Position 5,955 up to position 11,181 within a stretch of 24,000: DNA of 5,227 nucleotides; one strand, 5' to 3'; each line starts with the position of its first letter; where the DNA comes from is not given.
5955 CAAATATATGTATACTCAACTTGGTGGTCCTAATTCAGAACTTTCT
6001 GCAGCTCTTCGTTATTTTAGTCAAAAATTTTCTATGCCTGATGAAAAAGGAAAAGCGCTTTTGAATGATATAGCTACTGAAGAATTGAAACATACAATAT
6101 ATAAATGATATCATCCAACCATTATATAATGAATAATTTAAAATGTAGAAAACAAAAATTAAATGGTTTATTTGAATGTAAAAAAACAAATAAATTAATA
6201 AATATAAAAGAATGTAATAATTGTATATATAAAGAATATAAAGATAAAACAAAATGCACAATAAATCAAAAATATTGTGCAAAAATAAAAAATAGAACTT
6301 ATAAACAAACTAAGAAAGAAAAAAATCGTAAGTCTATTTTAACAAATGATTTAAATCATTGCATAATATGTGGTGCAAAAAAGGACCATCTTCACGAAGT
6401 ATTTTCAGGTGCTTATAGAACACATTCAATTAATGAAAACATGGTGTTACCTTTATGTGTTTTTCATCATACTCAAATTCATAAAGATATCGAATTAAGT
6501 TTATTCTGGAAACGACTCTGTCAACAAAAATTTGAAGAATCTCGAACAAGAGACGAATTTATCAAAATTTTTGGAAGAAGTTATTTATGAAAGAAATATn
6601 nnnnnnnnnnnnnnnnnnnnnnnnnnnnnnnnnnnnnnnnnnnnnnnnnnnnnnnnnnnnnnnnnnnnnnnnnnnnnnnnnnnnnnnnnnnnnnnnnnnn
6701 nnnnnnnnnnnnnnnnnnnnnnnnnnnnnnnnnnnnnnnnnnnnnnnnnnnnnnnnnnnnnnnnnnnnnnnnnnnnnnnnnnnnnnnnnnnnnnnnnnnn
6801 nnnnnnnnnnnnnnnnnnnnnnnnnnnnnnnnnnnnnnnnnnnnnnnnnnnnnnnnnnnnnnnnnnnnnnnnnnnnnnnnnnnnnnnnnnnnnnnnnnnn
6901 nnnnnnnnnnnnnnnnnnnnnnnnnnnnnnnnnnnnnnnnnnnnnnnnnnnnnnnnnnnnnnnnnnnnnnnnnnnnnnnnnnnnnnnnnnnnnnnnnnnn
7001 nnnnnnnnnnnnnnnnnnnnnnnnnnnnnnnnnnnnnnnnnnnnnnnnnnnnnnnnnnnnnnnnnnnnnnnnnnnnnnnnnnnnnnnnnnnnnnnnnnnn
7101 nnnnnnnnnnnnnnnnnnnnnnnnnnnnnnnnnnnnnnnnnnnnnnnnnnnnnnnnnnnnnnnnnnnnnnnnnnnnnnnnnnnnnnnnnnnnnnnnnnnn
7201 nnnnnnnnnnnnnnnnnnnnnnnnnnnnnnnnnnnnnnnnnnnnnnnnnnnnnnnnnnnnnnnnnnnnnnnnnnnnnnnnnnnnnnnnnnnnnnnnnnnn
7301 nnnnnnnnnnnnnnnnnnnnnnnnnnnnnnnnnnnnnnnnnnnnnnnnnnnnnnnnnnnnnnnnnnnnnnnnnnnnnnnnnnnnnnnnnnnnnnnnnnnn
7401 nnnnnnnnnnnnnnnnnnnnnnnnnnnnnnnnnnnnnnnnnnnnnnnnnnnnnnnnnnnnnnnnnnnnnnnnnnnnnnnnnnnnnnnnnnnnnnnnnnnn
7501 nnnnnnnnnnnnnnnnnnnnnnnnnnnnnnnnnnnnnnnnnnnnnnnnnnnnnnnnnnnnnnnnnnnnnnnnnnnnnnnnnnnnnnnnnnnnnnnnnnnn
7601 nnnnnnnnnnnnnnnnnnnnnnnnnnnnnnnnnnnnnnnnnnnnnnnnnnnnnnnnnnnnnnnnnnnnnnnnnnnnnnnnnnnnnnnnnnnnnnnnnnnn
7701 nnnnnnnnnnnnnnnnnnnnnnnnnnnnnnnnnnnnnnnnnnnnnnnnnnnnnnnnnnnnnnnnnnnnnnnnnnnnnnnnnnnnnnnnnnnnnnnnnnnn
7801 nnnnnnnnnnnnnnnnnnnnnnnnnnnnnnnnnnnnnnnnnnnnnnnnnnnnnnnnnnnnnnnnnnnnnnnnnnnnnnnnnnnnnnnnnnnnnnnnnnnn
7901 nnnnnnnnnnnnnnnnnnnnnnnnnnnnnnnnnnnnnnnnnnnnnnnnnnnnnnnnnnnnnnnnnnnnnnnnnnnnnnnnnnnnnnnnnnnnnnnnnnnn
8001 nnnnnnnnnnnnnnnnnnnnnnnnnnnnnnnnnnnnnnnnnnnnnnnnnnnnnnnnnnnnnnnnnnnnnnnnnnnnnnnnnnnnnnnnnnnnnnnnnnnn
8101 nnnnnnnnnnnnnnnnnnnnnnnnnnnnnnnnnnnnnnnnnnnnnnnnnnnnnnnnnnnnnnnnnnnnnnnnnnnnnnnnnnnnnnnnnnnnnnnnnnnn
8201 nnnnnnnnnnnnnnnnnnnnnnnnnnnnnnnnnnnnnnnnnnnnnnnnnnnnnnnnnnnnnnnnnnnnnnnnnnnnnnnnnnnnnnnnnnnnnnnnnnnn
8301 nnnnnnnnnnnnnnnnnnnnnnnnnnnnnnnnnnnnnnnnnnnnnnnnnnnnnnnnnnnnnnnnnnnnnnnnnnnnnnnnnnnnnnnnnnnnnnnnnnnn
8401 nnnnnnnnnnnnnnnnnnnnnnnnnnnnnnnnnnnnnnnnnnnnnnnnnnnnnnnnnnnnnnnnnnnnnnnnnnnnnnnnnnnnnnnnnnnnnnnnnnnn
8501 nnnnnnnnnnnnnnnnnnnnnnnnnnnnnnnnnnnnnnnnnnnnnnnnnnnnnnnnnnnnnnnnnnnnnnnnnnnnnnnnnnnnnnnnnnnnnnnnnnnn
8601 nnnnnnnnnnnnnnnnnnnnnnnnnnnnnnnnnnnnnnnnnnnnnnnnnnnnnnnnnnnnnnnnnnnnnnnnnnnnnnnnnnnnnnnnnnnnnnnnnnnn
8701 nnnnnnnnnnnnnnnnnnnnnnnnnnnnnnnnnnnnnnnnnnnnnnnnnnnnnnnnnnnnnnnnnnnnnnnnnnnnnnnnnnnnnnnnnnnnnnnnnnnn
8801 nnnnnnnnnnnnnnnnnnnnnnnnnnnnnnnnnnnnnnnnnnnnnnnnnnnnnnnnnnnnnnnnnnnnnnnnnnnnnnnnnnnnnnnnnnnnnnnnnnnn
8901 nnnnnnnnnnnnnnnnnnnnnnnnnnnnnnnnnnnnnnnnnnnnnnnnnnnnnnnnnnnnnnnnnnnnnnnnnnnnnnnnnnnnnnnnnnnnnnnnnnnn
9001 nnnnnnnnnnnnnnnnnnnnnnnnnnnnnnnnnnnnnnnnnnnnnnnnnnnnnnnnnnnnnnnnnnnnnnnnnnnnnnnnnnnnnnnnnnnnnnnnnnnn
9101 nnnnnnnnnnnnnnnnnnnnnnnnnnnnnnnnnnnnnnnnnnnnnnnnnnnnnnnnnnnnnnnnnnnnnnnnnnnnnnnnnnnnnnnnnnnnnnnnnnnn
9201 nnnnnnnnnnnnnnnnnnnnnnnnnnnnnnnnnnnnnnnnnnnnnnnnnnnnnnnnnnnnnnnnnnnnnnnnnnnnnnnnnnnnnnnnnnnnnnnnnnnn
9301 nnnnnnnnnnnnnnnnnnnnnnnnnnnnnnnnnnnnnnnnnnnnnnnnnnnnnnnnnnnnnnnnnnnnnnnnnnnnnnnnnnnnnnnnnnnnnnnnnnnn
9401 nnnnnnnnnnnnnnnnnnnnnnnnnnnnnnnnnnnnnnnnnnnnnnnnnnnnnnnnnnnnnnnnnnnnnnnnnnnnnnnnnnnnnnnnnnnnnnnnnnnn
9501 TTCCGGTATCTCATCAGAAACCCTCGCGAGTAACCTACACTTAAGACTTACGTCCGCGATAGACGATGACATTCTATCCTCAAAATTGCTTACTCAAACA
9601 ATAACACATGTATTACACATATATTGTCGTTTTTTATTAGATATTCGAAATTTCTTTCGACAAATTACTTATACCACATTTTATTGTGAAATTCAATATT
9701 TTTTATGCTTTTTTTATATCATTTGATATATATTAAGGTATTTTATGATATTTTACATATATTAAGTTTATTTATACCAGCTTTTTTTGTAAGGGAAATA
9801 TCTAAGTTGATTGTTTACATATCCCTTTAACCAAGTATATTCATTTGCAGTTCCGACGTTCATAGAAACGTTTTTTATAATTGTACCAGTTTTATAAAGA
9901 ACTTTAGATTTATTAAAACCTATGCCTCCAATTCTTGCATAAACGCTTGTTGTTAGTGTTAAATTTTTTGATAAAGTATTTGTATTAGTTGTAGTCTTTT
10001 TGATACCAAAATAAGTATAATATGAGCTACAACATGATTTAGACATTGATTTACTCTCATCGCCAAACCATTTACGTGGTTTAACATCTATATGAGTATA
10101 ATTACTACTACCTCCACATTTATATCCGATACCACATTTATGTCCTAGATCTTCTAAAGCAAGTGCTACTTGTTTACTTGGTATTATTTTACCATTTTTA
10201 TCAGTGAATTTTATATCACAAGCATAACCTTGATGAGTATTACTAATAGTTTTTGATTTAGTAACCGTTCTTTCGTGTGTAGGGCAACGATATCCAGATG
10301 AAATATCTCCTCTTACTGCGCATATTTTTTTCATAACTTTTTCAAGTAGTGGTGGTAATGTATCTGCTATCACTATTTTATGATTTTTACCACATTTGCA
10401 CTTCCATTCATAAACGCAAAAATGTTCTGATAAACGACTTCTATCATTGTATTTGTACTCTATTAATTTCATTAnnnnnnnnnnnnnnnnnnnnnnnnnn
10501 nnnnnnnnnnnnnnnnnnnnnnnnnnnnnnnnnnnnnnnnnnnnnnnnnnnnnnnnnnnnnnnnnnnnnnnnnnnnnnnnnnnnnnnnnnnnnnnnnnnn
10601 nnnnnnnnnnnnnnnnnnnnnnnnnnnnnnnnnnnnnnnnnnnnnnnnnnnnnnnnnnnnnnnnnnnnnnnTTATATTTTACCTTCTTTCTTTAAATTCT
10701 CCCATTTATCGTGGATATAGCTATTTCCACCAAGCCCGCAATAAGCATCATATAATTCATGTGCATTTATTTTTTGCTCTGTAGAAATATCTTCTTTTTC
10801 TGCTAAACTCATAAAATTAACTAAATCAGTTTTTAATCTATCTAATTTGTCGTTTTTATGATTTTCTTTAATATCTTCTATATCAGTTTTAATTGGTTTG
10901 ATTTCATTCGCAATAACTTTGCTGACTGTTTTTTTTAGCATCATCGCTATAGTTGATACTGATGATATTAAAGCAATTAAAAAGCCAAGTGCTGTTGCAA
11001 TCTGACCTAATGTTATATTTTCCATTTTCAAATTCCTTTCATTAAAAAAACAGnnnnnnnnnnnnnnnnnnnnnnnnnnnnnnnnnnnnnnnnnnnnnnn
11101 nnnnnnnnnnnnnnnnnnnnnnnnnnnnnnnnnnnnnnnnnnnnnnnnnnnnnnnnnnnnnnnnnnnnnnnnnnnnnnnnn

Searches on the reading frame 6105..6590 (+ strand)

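Call 7: search_protein_families(library=pfam, proteins=[window:6105-6590:+], max_evalue=0.01)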
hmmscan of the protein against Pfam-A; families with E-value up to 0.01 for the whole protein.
window:6105-6590:+ (161 aa): 1 family
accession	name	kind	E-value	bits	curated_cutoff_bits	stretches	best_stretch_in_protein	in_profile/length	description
PF19057.6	PH_19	-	0.0025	18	23.2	1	43-95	4-56/150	PH domain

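Call 83: search_protein_families(library=phrogs, proteins=[window:6105-6590:+], max_evalue=0.001)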
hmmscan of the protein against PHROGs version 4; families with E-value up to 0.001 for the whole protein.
window:6105-6590:+ (161 aa): 4 families
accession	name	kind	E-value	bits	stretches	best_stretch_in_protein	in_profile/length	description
phrog_7566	-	unknown function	1.8e-18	67.6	1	74-161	3-96/96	-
phrog_1588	-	unknown function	0.00021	22.1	1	47-151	3-103/132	-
phrog_29930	-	unknown function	0.00029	22.1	1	125-161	6-42/44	-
phrog_22514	-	DNA, RNA and nucleotide metabolism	0.00064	20.9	1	54-152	40-135/187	HNH endonuclease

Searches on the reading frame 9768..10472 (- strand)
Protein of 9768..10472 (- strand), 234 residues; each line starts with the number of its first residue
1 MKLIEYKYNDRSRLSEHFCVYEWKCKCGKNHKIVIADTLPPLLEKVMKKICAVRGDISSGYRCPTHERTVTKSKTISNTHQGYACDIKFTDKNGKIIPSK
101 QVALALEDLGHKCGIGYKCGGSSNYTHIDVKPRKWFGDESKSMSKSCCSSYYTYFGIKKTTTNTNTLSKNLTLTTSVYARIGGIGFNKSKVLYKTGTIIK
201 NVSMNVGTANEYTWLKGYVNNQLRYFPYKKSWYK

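Call 7: search_protein_families(library=pfam, proteins=[window:9768-10472:-], max_evalue=0.01)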
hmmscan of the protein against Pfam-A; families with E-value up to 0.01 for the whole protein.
window:9768-10472:- (234 aa): 2 families
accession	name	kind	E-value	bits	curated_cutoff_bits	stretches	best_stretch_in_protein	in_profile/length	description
PF08291.16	Peptidase_M15_3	-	0.00031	21.3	23.2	1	17-129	2-108/108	Peptidase M15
PF05951.18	Peptidase_M15_2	-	0.0026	18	27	1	56-135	75-153/153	Bacterial protein of unknown function (DUF882)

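Call 83: search_protein_families(library=phrogs, proteins=[window:9768-10472:-], max_evalue=0.001)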
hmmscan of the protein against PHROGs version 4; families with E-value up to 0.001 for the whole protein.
window:9768-10472:- (234 aa): 1 family
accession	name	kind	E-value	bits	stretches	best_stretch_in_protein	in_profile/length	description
phrog_894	-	lysis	2.1e-15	57.6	1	9-147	41-177/389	endolysin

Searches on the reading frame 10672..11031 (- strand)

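Call 83: search_protein_families(library=phrogs, proteins=[window:10672-11031:-], max_evalue=0.001)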
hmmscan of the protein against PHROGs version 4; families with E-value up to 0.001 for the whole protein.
window:10672-11031:- (119 aa): 3 families
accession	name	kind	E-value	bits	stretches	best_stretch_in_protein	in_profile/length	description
phrog_13632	-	unknown function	1.1e-11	46.2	1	4-119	6-119/119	-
phrog_4257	-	unknown function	2.3e-05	25.7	1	32-112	51-127/138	-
phrog_7330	-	unknown function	2.7e-05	25.4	1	6-70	6-72/82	-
